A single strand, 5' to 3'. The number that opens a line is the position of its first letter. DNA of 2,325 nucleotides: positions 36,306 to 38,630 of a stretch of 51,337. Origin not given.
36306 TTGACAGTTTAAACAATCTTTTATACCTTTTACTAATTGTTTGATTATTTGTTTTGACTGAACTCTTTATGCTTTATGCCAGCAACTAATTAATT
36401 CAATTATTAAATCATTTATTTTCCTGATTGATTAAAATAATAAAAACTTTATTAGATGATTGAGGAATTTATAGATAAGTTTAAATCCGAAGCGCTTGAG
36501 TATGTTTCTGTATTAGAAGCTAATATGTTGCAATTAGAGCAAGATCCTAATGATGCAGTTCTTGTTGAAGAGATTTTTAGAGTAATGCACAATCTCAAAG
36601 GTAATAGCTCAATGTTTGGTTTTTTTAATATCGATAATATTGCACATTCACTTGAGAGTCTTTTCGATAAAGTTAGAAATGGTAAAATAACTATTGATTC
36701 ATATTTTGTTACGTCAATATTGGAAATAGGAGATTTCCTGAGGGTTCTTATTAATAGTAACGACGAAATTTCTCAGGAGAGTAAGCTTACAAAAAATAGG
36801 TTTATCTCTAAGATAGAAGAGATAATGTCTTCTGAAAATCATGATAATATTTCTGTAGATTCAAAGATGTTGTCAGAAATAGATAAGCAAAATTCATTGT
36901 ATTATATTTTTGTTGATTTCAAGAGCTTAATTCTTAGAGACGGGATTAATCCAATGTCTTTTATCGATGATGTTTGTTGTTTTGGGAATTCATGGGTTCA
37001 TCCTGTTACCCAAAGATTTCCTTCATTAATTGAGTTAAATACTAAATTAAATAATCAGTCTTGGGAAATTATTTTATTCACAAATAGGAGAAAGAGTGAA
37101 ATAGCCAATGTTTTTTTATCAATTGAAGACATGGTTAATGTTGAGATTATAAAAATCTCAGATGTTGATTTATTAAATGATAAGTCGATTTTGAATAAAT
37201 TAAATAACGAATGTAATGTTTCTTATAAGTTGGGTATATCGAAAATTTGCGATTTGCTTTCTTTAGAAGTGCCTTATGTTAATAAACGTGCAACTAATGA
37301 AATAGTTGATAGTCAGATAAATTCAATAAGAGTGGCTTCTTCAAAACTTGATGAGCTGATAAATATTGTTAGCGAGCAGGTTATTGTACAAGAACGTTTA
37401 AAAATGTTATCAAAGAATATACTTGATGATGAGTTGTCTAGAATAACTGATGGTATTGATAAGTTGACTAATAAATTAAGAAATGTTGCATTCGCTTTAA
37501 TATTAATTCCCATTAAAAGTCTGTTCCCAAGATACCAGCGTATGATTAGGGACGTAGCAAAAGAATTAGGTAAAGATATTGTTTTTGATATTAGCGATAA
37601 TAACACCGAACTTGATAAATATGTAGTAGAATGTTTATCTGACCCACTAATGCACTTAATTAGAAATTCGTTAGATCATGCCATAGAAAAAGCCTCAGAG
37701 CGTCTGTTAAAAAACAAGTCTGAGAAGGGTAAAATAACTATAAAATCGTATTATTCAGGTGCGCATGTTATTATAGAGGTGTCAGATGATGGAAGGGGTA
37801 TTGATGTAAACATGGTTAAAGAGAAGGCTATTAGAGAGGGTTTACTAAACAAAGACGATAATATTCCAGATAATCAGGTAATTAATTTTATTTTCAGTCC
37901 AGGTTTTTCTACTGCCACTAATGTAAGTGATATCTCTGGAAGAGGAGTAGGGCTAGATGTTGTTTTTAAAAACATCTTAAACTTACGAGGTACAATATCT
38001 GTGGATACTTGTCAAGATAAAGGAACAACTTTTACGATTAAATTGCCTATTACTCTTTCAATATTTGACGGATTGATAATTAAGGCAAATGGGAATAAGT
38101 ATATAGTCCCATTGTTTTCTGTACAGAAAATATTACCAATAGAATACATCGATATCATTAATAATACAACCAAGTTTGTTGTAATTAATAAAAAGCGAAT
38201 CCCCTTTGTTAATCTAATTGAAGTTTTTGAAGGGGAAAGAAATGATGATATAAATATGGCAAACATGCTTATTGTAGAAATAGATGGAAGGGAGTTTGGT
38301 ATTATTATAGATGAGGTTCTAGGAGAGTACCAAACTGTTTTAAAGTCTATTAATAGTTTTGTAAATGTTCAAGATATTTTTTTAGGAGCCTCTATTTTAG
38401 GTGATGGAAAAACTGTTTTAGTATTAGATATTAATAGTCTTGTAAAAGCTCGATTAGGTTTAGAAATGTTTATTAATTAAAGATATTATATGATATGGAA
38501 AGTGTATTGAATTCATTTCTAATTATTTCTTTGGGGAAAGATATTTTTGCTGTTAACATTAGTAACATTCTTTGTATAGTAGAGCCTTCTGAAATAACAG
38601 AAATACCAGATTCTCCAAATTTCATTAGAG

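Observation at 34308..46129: Complete Che-like chemosensory operon in a Bacteroidota-type context, with no CheY and non-motility-looking neighbours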

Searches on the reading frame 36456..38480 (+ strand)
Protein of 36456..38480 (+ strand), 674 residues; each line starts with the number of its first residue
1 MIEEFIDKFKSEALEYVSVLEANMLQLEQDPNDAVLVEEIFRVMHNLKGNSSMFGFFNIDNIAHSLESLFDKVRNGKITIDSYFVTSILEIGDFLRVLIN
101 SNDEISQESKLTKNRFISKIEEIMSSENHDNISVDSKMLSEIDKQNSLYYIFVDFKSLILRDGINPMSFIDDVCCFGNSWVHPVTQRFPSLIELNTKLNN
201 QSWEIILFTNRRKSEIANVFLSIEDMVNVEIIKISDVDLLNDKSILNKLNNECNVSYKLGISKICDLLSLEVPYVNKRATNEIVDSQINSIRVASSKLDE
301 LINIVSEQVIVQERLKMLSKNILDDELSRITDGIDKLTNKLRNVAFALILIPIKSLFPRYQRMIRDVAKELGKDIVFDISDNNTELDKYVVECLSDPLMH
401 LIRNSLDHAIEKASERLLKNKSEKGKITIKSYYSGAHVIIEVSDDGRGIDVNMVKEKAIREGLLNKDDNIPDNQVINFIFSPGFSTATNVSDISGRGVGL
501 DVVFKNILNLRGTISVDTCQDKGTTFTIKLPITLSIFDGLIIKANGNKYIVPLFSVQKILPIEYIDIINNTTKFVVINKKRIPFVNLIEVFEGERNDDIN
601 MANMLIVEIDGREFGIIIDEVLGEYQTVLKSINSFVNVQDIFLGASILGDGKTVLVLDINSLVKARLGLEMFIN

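Call 4: search_protein_families(library=pfam, proteins=[window:36456-38480:+], max_evalue=0.01)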
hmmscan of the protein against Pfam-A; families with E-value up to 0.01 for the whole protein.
window:36456-38480:+ (674 aa): 4 families
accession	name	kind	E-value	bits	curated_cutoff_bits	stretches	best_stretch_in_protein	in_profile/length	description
PF02518.31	HATPase_c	-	4.1e-19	69.5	26.4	1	395-533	3-110/111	Histidine kinase-, DNA gyrase B-, and HSP90-like ATPase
PF01584.24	CheW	-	8.6e-19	68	23.5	1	539-665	2-136/138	CheW-like domain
PF01627.28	Hpt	-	3e-11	43.8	24.6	1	4-86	1-72/84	Hpt domain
PF02895.20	H-kinase_dim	-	1.5e-08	35.4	23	1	290-345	3-65/68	Signal transducing histidine kinase, homodimeric domain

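Call 7: find_homologous_proteins(query=window:36456-38480:+, max_evalue=1e-20)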
Query window:36456-38480:+ (674 aa): 4245 proteins with E <= 1e-20 among 8000 candidates; the best 120 are listed.
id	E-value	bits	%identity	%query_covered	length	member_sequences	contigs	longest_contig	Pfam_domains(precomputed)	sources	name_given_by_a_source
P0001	0.0e+0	1401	97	100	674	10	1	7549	PF02895.21,PF01584.25,PF02518.32,PF01627.29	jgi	-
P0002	6.1e-268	909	83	59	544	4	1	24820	PF02895.21,PF01584.25,PF02518.32,PF01627.29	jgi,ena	-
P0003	2.4e-177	609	44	99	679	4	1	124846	PF02895.21,PF01584.25,PF02518.32,PF01627.29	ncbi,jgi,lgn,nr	ncbi:MAG: chemotaxis protein CheA [Bacteroidales bacterium]|jgi:two-component system chemotaxis sens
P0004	8.0e-174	598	43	99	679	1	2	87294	PF02895.21,PF01584.25,PF02518.32,PF01627.29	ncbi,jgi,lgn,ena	-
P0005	3.6e-144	500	38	98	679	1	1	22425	PF02895.21,PF01584.25,PF02518.32,PF01627.29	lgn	-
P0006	1.3e-143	498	38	98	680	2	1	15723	PF02895.21,PF01584.25,PF02518.32,PF01627.29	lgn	-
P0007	1.3e-143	498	39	98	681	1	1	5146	PF02895.21,PF01584.25,PF02518.32,PF01627.29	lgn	-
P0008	2.9e-143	497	38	98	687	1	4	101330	PF02895.21,PF01584.25,PF02518.32,PF01627.29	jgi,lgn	jgi:two-component system chemotaxis sensor kinase CheA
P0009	3.8e-143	496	39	98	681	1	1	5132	PF02895.21,PF01584.25,PF02518.32,PF01627.29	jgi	-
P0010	9.9e-143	495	38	98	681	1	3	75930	PF02895.21,PF01584.25,PF02518.32,PF01627.29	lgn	-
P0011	1.4e-142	495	39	97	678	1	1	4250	PF02895.21,PF01584.25,PF02518.32,PF01627.29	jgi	jgi:two-component system, chemotaxis family, sensor kinase CheA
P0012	2.3e-142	494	38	98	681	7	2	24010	PF02895.21,PF01584.25,PF02518.32,PF01627.29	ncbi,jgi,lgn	-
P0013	4.2e-142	493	37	98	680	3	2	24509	PF02895.21,PF01584.25,PF02518.32,PF01627.29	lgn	-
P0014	6.1e-142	492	38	98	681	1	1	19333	PF02895.21,PF01584.25,PF02518.32,PF01627.29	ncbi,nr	ncbi:MAG: chemotaxis protein CheA [Bacteroidales bacterium]|nr:MAG: chemotaxis protein CheA [Bactero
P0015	2.4e-141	491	38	98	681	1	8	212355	PF02895.21,PF01584.25,PF02518.32,PF01627.29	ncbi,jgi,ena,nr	ncbi:MAG TPA: chemotaxis protein CheA [Tenuifilaceae bacterium]|nr:chemotaxis protein CheA [Tenuifil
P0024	1.3e-138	481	38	99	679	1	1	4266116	PF02895.21,PF01584.25,PF02518.32,PF01627.29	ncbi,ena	-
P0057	5.3e-133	463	36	99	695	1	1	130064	PF02895.21,PF01584.25,PF02518.32,PF01627.29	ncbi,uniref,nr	ncbi:chemotaxis protein CheA [Anaerophaga thermohalophila]|uniref:chemotaxis protein CheA n=1 Tax=An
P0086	9.6e-131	455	36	98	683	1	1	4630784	PF02895.21,PF01584.25,PF02518.32,PF01627.29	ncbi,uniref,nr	ncbi:hypothetical protein BFP72_05810 [Reichenbachiella sp. 5M10]|uniref:chemotaxis protein CheA n=1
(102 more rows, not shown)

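Call 9: find_encoding_contigs(protein=P0003, flank=10000, max_places=2)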
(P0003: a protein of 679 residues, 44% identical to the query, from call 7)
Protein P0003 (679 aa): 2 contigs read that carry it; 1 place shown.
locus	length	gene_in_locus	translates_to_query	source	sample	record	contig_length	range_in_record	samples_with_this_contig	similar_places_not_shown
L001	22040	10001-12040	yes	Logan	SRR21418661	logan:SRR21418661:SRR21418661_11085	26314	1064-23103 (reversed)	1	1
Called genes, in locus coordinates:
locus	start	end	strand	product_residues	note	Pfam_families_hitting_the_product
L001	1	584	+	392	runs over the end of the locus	PF00590:TP_methylase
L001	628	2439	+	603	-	PF11760:CbiG_N, PF11761:CbiG_mid, PF01890:CbiG_C, PF00590:TP_methylase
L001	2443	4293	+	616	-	PF02571:CbiJ, PF01888:CbiD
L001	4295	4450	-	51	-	-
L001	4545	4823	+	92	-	-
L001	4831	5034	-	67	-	PF13275:S4_2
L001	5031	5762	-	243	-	PF01863:YgjP-like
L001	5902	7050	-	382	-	PF00216:Bac_DNA_binding (weak), PF18175:HU-CCDC81_bac_2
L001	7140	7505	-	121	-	PF00072:Response_reg, PF20274:cREC_REC (faint)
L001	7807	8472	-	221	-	PF00027:cNMP_binding, PF13545:HTH_Crp_2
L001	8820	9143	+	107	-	-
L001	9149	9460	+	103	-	-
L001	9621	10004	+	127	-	PF00072:Response_reg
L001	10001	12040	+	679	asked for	PF01627:Hpt, PF02895:H-kinase_dim, PF02518:HATPase_c, PF01584:CheW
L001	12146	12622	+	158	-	PF01584:CheW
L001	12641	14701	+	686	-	PF00672:HAMP (weak), PF00015:MCPsignal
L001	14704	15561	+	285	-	PF03705:CheR_N, PF01739:CheR, PF13847:Methyltransf_31 (faint), PF08241:Methyltransf_11 (faint), PF08242:Methyltransf_12 (faint), PF13649:Methyltransf_25 (faint)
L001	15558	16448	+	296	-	PF02518:HATPase_c, PF14501:HATPase_c_5 (weak)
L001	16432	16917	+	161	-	PF03975:CheD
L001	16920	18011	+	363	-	PF00072:Response_reg, PF01339:CheB_methylest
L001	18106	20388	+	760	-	PF13185:GAF_2, PF00989:PAS (faint), PF13188:PAS_8 (faint), PF08447:PAS_3 (faint), PF08448:PAS_4 (faint), PF13426:PAS_9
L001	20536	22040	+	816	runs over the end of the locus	PF13620:CarboxypepD_reg (faint), PF13715:CarbopepD_reg_2, PF07715:Plug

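Call 10: find_encoding_contigs(protein=P0057, flank=10000, max_places=2)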
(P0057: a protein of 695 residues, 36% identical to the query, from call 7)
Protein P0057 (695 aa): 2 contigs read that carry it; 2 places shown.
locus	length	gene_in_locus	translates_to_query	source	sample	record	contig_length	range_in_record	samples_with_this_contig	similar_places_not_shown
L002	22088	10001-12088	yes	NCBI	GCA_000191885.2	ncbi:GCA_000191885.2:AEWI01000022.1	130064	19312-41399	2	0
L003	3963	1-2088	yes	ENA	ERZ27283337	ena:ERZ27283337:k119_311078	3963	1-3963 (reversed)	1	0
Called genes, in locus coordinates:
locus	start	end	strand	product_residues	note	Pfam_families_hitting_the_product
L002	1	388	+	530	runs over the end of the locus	PF02874:ATP-synt_ab_N, PF00006:ATP-synt_ab, PF00306:ATP-synt_ab_C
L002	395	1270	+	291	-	PF00231:ATP-synt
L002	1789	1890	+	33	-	-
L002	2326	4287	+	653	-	PF01807:Zn_ribbon_DnaG, PF08275:DNAG_N, PF01751:Toprim, PF13155:Toprim_2, PF13362:Toprim_3 (weak), PF13662:Toprim_4, PF10410:DnaB_bind (weak), PF28534:DUF8430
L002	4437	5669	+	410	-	PF07670:Gate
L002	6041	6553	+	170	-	PF13689:DUF4154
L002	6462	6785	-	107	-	-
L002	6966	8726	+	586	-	PF00672:HAMP, PF00015:MCPsignal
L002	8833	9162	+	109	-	-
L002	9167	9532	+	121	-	PF00072:Response_reg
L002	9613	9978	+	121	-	PF01627:Hpt (weak)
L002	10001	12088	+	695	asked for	PF01627:Hpt, PF02895:H-kinase_dim, PF02518:HATPase_c, PF01584:CheW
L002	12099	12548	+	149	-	PF01584:CheW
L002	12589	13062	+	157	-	PF01584:CheW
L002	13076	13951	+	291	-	PF03705:CheR_N, PF01739:CheR, PF13847:Methyltransf_31 (faint), PF08241:Methyltransf_11 (faint), PF08242:Methyltransf_12 (weak), PF13649:Methyltransf_25 (faint)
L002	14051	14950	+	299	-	PF13581:HATPase_c_2, PF02518:HATPase_c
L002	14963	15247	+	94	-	PF03975:CheD (weak)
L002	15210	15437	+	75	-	PF03975:CheD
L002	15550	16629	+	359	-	PF00072:Response_reg, PF01339:CheB_methylest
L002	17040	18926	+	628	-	PF01590:GAF, PF13185:GAF_2, PF00989:PAS, PF08448:PAS_4, PF13426:PAS_9, PF08447:PAS_3, PF00989:PAS (weak), PF13426:PAS_9, +1 more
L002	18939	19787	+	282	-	PF03705:CheR_N (faint), PF13649:Methyltransf_25 (faint), PF01739:CheR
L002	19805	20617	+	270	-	PF01739:CheR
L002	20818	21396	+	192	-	PF01339:CheB_methylest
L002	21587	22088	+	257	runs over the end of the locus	-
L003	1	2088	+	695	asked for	PF01627:Hpt, PF02895:H-kinase_dim, PF02518:HATPase_c, PF01584:CheW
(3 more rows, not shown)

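Call 14: find_encoding_contigs(protein=P0002, flank=10000, max_places=2)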
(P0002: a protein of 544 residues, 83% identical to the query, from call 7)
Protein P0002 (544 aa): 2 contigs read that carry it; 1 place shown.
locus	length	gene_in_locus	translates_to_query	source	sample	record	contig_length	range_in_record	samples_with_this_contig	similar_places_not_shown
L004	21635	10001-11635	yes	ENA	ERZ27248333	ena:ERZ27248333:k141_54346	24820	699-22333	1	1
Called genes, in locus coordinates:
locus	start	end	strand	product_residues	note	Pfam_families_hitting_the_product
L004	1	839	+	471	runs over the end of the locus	PF13174:TPR_6 (faint), PF00515:TPR_1 (weak), PF07719:TPR_2 (weak), PF23914:TPR_CcmH_CycH (weak), PF14559:TPR_19 (weak), PF13424:TPR_12 (weak), PF00515:TPR_1 (weak), PF14559:TPR_19 (weak), +16 more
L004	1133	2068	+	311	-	PF04018:VCA0040-like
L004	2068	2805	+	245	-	PF08501:Shikimate_dh_N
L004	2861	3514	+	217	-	PF16412:DUF5020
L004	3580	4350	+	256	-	PF11306:DUF3108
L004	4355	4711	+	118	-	PF03960:ArsC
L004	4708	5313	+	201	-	PF00578:AhpC-TSA, PF08534:Redoxin, PF00085:Thioredoxin (weak), PF13905:Thioredoxin_8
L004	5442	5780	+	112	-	-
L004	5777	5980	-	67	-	PF13275:S4_2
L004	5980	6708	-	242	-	PF01863:YgjP-like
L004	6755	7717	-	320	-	PF00216:Bac_DNA_binding (faint), PF18175:HU-CCDC81_bac_2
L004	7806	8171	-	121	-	PF00072:Response_reg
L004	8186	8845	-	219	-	PF00027:cNMP_binding, PF13545:HTH_Crp_2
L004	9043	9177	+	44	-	-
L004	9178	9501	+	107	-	-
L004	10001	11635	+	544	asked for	PF01627:Hpt, PF02895:H-kinase_dim, PF02518:HATPase_c, PF01584:CheW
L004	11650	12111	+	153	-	PF01584:CheW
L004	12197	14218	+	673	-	PF00015:MCPsignal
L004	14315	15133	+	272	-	PF03705:CheR_N, PF01739:CheR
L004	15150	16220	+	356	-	PF00072:Response_reg, PF01339:CheB_methylest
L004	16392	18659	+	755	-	PF00989:PAS (faint), PF01590:GAF (weak), PF13185:GAF_2, PF13188:PAS_8 (faint), PF08447:PAS_3 (weak), PF08448:PAS_4 (faint), PF13426:PAS_9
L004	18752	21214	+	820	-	PF13620:CarboxypepD_reg (weak), PF13715:CarbopepD_reg_2, PF07715:Plug (weak)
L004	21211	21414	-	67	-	-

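Call 15: find_encoding_contigs(protein=P0001, flank=10000, max_places=2)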
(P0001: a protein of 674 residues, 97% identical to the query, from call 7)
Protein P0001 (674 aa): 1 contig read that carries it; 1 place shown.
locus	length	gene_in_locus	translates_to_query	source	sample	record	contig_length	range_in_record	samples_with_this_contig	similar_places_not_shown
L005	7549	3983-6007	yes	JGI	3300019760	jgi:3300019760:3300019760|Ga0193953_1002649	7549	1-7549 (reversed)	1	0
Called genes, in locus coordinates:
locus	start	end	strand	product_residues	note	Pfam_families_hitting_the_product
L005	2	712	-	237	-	?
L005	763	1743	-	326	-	PF18174:HU-CCDC81_bac_1 (faint), PF00216:Bac_DNA_binding (weak), PF18175:HU-CCDC81_bac_2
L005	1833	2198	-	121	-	PF00072:Response_reg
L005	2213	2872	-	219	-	PF00027:cNMP_binding, PF13545:HTH_Crp_2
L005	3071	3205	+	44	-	-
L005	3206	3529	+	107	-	-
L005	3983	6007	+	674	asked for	PF01627:Hpt, PF02895:H-kinase_dim, PF02518:HATPase_c, PF01584:CheW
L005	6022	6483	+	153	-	PF01584:CheW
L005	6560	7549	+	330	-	?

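Call 22: find_related_loci(query=A1, collection=genome_contigs, flank=10000)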
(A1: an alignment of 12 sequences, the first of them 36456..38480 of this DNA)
Query A1 (674 aa) in genome_contigs; peptide patterns used: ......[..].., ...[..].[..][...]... (x = any residue, [..] = any of these).
600 stretches matched a pattern (row limit reached: there are more); 600 encode a relative of the query (tblastn E <= 1e-3); the best 80 are kept; 80 distinct loci.
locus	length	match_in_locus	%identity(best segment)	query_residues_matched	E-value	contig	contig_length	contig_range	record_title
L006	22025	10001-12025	37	2-663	5e-135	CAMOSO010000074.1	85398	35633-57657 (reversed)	MAG: uncultured Bacteroidales bacterium isolate SRR873609_bin.80_metaWRAP_v1.3_MAG genome assembly, contig: ERZ1756109_4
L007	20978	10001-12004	38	2-664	4e-128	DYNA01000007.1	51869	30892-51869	MAG TPA_asm: Paludibacter propionicigenes isolate SulCav_FS08_3_2_32_58 SulCav_FS08_3_149_length_51869_cov_34_064751, wh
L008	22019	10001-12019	37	1-663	2e-145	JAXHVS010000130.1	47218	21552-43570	MAG: Bacteroidota bacterium isolate MAG83_tar_biofilm MAG83_130, whole genome shotgun sequence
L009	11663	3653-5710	33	9-665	1e-117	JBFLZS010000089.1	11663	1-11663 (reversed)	MAG: Nitrospirota bacterium isolate MAG117 MAG117_89, whole genome shotgun sequence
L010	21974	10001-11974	31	7-665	3e-115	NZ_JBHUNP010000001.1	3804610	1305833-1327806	Devosia albogilva strain CCM 7427 tig00000001, whole genome shotgun sequence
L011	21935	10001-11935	31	9-665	8e-114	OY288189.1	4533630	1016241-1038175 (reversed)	MAG: uncultured Allorhizobium sp. isolate 430962d4-feab-4201-8fa0-5cd1beb7eb8a genome assembly, chromosome: 1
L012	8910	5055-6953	31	9-665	1e-113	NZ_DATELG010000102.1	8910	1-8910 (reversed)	MAG: Phenylobacterium sp. isolate SMAG_U8910 k141_1118807, whole genome shotgun sequence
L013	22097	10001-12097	32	6-662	1e-111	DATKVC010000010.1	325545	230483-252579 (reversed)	MAG TPA_asm: Rectinemataceae bacterium isolate SMAG_U14123 k141_3142801, whole genome shotgun sequence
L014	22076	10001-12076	31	2-663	2e-110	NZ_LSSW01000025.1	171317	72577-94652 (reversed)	Ectopseudomonas composti strain LY1 contig25, whole genome shotgun sequence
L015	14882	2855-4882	31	1-664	7e-110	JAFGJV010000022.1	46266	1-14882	MAG: Spirochaetales bacterium isolate Zod_Metabat.296 k87_4738239, whole genome shotgun sequence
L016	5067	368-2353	33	1-662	7e-109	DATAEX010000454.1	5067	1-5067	MAG TPA_asm: Bacteroidales bacterium isolate SMAG_U6788 k141_2007670, whole genome shotgun sequence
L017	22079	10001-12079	33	1-664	6e-108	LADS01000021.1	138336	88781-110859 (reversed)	MAG: Desulfobulbaceae bacterium BRH_c16a BRHa_1006570, whole genome shotgun sequence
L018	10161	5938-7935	30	3-663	6e-107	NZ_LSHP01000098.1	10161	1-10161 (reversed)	Acidovorax delafieldii strain CCH4-A2 CCH4-A2_contig111, whole genome shotgun sequence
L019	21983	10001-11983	32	9-663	1e-106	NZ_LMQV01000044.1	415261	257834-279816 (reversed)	Methylobacterium sp. Leaf456 contig_9, whole genome shotgun sequence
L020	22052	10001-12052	31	4-669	8e-107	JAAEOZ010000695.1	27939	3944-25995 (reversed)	MAG: Gammaproteobacteria bacterium isolate Cca_20 CcaG_CONTIG3880580, whole genome shotgun sequence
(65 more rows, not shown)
